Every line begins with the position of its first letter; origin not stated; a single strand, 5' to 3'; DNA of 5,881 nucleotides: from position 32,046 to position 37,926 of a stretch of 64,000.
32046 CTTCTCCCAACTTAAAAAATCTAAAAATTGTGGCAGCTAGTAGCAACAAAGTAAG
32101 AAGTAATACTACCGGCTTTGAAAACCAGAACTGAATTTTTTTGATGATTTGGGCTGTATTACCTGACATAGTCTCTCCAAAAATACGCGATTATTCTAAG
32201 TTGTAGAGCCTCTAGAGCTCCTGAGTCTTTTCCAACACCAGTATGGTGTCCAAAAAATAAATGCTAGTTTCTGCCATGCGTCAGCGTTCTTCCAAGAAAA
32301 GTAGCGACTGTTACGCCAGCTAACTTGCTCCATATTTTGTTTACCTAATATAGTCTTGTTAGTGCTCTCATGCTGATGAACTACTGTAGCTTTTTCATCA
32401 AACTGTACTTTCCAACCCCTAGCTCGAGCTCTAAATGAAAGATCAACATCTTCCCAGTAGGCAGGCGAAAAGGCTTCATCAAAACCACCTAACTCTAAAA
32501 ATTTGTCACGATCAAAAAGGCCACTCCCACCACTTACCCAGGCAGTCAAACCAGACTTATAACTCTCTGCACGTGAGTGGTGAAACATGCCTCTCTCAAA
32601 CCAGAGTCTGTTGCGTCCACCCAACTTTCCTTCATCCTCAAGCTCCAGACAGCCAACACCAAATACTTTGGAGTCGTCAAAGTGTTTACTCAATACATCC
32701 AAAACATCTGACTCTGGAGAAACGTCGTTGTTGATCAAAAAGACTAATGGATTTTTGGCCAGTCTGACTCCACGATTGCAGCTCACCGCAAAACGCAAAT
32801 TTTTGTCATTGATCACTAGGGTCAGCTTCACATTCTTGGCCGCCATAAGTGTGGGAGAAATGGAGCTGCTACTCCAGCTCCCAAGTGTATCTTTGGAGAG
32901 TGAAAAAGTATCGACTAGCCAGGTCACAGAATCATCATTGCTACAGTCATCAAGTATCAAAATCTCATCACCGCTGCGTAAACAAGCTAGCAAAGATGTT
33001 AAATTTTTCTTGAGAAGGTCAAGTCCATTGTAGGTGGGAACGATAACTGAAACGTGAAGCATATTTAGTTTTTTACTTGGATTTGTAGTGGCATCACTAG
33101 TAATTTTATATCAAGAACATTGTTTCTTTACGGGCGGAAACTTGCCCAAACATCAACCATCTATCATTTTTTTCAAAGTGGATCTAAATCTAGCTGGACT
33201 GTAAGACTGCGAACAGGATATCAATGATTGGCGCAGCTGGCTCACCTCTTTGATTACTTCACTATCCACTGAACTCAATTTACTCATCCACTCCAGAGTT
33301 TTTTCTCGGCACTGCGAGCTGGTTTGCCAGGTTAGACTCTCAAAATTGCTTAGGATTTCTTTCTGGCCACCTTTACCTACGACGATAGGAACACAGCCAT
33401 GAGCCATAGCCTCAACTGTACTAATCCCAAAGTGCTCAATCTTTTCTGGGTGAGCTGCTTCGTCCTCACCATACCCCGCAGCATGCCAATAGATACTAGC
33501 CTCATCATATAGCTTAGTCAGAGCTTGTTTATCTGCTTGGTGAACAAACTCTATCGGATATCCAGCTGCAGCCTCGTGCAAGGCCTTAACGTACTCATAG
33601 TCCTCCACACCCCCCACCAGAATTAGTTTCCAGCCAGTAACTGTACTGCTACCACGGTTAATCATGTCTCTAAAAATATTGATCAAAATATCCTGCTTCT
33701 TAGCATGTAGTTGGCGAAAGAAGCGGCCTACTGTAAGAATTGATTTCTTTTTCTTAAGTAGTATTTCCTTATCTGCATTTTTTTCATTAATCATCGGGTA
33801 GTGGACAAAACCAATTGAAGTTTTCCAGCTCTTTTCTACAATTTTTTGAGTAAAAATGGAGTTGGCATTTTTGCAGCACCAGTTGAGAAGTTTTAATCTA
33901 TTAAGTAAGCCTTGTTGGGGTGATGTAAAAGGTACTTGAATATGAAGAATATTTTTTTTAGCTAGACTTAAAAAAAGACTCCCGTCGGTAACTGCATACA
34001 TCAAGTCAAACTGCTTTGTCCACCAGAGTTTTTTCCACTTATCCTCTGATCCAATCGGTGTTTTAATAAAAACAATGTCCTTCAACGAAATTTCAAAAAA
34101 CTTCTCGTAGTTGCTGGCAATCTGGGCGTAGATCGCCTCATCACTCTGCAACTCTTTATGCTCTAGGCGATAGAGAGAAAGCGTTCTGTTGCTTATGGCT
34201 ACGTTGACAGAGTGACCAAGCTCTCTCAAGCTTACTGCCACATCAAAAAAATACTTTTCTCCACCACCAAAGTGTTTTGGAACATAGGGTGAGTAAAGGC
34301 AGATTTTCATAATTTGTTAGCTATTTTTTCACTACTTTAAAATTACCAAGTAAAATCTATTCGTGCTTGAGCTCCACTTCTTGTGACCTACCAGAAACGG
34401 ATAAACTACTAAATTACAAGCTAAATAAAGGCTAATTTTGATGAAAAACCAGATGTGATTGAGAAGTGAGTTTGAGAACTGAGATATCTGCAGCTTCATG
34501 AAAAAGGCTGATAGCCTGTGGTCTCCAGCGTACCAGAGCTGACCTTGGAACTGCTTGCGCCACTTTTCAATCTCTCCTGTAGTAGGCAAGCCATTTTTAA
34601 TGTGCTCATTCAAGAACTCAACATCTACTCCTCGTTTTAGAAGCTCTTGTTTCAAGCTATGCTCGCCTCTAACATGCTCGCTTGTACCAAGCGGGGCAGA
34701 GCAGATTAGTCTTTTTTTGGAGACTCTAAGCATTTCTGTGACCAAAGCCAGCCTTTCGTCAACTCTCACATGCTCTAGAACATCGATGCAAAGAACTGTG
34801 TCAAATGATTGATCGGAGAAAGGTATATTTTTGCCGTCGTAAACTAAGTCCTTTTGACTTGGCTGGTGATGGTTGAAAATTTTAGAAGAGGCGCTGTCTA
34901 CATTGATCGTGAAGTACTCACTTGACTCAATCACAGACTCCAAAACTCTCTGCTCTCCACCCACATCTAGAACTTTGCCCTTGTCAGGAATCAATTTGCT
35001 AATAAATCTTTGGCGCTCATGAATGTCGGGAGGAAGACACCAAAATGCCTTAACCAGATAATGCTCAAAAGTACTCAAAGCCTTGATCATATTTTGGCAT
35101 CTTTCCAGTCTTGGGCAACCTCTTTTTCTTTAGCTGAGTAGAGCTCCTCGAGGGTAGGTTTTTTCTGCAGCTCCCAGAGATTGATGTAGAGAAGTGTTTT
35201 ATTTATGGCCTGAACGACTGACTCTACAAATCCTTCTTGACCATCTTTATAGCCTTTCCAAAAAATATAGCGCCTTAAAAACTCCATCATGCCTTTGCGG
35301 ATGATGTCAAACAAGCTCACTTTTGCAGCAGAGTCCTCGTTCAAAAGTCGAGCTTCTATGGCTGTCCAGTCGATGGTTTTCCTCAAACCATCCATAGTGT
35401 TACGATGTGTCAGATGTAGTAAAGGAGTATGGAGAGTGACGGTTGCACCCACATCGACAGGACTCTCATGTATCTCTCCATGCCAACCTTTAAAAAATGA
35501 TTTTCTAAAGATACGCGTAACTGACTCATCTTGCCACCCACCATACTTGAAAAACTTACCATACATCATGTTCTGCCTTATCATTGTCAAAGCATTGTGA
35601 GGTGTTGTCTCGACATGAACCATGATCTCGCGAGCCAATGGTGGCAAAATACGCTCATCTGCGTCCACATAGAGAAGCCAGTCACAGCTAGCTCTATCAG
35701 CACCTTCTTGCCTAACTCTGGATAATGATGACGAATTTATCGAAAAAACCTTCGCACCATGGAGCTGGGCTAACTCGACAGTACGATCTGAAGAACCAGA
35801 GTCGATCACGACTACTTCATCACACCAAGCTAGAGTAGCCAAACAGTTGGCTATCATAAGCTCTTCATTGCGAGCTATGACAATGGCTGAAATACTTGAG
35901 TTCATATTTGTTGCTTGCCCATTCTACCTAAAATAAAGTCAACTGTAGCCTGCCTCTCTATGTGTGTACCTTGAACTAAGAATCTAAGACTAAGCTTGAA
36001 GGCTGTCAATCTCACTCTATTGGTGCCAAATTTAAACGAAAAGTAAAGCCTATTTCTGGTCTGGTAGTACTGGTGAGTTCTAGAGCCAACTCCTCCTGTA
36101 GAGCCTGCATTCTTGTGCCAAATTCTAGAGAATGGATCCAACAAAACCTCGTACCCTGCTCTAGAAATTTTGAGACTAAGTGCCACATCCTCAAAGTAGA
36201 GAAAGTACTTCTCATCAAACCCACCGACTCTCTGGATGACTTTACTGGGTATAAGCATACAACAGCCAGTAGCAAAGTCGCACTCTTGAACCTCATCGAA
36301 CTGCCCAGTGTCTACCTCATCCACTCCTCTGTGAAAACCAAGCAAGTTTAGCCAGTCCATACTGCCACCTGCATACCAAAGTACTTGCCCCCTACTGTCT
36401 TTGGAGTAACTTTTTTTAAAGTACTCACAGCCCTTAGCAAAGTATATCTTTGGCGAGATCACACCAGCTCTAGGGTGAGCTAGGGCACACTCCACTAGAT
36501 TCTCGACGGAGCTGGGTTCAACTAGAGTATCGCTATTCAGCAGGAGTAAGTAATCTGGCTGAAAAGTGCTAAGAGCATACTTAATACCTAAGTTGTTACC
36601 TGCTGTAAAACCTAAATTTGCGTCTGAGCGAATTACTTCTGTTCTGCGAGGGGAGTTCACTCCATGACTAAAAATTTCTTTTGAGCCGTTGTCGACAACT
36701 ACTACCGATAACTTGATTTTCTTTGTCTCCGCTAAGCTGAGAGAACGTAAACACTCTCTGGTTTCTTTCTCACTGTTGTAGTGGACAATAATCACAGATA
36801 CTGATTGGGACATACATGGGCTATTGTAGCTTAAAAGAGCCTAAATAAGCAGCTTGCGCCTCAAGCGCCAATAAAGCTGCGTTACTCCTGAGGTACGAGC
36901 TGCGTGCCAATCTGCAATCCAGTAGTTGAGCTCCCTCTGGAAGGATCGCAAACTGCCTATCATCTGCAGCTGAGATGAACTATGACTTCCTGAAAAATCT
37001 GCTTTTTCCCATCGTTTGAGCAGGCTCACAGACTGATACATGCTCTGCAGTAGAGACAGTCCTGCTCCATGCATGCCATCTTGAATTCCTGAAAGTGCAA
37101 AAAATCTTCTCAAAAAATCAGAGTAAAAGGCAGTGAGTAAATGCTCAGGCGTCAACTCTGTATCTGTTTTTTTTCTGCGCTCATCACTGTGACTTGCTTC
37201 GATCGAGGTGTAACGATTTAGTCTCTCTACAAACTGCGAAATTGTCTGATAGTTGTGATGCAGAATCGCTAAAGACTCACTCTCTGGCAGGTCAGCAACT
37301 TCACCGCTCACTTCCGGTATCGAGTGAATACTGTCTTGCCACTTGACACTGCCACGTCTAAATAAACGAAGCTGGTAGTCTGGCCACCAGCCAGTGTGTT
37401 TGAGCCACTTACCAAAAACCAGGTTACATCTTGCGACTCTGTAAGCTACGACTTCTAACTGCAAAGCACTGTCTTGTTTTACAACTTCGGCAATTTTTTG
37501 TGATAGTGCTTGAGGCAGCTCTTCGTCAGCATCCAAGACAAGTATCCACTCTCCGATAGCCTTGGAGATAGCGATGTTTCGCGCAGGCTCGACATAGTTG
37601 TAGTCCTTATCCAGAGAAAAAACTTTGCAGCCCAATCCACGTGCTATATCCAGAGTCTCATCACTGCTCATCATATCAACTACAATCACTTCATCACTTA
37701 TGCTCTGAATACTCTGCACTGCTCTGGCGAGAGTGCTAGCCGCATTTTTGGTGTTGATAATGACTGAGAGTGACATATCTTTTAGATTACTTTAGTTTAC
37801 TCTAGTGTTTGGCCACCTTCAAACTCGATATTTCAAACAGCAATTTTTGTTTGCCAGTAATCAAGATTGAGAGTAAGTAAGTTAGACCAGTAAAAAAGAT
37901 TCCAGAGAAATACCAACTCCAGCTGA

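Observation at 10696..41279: Subfamily B: three paralogues sharing an [F/Y]-x-H-D-x3-4-H-x3-R first-loop motif, family unassigned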

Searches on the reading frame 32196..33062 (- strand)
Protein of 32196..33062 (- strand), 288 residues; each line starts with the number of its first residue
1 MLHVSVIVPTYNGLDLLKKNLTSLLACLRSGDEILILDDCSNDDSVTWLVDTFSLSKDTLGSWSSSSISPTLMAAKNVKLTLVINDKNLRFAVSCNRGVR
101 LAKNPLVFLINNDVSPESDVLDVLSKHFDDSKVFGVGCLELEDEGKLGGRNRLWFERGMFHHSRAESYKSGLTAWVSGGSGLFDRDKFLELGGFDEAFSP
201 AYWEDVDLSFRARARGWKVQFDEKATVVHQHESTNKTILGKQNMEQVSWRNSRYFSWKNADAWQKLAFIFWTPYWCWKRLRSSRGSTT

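Call 11: search_protein_families(library=pfam, proteins=[window:32196-33062:-], max_evalue=0.01)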
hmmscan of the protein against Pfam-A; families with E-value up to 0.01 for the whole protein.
window:32196-33062:- (288 aa): 5 families
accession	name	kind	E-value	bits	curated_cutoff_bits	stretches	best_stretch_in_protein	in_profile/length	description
PF00535.33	Glycos_transf_2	-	2.2e-15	57.4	23.3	1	5-188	1-164/168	Glycosyl transferase family 2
PF13641.12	Glyco_tranf_2_3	-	1.2e-14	55.3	27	1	4-237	3-219/230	Glycosyltransferase like family 2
PF13506.12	Glyco_transf_21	-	1.5e-05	25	21.7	1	94-241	21-164/174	Glycosyl transferase family 21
PF13632.12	Glyco_trans_2_3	-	1.8e-05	25.1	27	1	107-237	2-128/198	Glycosyl transferase family group 2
PF10111.15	Glyco_tranf_2_2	-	0.00022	21.2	27.3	1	86-215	64-202/276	Glycosyltransferase like family 2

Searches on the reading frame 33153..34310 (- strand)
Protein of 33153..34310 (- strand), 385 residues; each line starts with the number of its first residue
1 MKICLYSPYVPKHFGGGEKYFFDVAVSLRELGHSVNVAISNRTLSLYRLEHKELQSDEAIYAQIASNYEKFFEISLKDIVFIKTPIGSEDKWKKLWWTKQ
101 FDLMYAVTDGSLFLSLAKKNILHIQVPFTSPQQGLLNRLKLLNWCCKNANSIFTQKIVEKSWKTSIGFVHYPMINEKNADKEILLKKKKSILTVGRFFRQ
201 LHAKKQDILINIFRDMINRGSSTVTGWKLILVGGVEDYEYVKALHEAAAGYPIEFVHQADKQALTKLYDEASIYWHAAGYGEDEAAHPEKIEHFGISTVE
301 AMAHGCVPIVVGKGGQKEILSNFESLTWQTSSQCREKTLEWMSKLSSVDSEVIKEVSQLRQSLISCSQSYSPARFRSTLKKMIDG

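Call 11: search_protein_families(library=pfam, proteins=[window:33153-34310:-], max_evalue=0.01)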
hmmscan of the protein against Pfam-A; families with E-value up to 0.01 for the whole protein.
window:33153-34310:- (385 aa): 3 families
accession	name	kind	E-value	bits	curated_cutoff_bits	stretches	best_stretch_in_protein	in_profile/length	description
PF00534.26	Glycos_transf_1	-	4.6e-15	56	26.4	1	178-324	5-135/172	Glycosyl transferases group 1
PF13692.12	Glyco_trans_1_4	-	8e-10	39.6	27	1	189-321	2-116/142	Glycosyl transferases group 1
PF20706.3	GT4-conflict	-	0.0061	16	26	0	171-313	178-312/385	Family 4 Glycosyltransferase in conflict systems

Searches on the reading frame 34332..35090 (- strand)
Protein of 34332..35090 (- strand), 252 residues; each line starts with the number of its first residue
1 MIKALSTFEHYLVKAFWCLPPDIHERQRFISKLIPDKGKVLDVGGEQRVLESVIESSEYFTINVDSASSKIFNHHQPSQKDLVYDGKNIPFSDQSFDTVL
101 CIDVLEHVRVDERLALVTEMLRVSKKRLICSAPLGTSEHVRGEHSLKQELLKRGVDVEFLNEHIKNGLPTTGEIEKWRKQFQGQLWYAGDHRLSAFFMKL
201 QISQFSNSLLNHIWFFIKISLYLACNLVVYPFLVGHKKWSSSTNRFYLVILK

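Call 11: search_protein_families(library=pfam, proteins=[window:34332-35090:-], max_evalue=0.01)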
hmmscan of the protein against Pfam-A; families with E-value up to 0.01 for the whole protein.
window:34332-35090:- (252 aa): 5 families
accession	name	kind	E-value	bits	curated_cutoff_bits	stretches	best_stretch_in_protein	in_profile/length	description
PF08241.18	Methyltransf_11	-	7.6e-09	36.5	21.2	1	57-126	19-89/95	Methyltransferase domain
PF13489.12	Methyltransf_23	-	1.4e-06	28.6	27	1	29-110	15-96/164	Methyltransferase domain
PF13649.12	Methyltransf_25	-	7e-06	27.1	27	1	78-126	47-95/97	Methyltransferase domain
PF07021.18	MetW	-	0.00068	19.8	21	1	28-131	5-109/193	Methionine biosynthesis protein MetW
PF08242.18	Methyltransf_12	-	0.0062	17.7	30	1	64-120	28-88/98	Methyltransferase domain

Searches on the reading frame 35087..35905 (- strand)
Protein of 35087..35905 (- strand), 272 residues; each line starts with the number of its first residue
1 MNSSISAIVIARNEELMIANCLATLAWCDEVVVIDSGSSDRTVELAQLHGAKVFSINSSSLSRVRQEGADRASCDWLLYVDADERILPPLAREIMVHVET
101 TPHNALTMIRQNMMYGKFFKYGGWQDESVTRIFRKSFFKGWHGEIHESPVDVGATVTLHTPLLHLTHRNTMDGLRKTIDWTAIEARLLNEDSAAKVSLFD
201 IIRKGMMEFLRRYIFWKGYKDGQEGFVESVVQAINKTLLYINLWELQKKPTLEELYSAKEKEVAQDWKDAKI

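Call 11: search_protein_families(library=pfam, proteins=[window:35087-35905:-], max_evalue=0.01)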
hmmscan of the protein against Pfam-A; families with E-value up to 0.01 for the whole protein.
window:35087-35905:- (272 aa): 2 families
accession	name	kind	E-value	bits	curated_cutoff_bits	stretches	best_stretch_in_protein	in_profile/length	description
PF00535.33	Glycos_transf_2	-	5e-14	53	23.3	1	6-139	1-140/168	Glycosyl transferase family 2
PF13704.12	Glyco_tranf_2_4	-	9.1e-05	23.3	27.5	1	12-86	1-84/98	Glycosyl transferase family 2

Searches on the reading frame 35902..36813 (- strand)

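Call 11: search_protein_families(library=pfam, proteins=[window:35902-36813:-], max_evalue=0.01)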
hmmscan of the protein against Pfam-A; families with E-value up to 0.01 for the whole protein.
window:35902-36813:- (303 aa): 5 families
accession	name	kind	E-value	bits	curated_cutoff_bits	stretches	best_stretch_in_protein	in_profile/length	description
PF00535.33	Glycos_transf_2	-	3e-17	63.5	23.3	1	6-154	1-132/168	Glycosyl transferase family 2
PF13641.12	Glyco_tranf_2_3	-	4.2e-13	50.3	27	1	4-236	2-214/230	Glycosyltransferase like family 2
PF13632.12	Glyco_trans_2_3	-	3.3e-08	34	27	1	180-251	71-141/198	Glycosyl transferase family group 2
PF13506.12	Glyco_transf_21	-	7.1e-05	22.8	21.7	0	175-227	96-148/174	Glycosyl transferase family 21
PF10111.15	Glyco_tranf_2_2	-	0.00014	21.9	27.3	1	6-215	1-198/276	Glycosyltransferase like family 2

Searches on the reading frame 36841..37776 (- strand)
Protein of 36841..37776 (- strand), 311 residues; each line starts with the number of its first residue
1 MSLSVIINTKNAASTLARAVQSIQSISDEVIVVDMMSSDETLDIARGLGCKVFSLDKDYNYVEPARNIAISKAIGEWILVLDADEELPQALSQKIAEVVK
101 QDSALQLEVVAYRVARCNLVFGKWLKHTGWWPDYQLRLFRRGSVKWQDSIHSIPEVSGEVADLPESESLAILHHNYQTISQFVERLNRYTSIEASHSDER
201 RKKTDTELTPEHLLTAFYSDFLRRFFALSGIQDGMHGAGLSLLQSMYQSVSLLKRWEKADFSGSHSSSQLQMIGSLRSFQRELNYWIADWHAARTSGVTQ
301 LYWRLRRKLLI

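Call 11: search_protein_families(library=pfam, proteins=[window:36841-37776:-], max_evalue=0.01)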
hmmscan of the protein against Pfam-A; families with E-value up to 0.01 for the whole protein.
window:36841-37776:- (311 aa): 2 families
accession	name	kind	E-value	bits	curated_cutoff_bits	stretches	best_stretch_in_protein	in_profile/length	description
PF00535.33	Glycos_transf_2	-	5.8e-19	69.1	23.3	1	4-142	1-145/168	Glycosyl transferase family 2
PF13704.12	Glyco_tranf_2_4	-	3e-05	24.9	27.5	1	10-85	1-82/98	Glycosyl transferase family 2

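Call 49: search_solved_structures(query=window:36841-37776:-, max_evalue=0.001)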
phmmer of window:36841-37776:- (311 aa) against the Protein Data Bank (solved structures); distinct sequences matched with E-value up to 0.001: 8.
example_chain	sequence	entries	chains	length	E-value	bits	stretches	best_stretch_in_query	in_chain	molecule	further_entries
22ao_A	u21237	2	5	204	4.6e-12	49.1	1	4-182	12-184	GmaR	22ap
7msp_A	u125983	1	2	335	4.3e-06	29.5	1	11-177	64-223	SPbeta prophage-derived glycosyltransferase SunS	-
7msn_A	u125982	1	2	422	6.9e-06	28.9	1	11-177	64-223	SPbeta prophage-derived glycosyltransferase SunS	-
5tze_C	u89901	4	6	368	0.00024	23.8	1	3-91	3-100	Glycosyl transferase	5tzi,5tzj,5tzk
9omj_A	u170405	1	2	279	0.00043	23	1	3-111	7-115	Glycosyltransferase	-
9omm_A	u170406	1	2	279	0.00043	23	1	3-111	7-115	Glycosyltransferase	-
9omh_A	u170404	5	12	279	0.00043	23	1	3-111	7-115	Glycosyltransferase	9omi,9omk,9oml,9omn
5tz8_A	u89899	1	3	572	0.00051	22.7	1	3-91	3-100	Glycosyl transferase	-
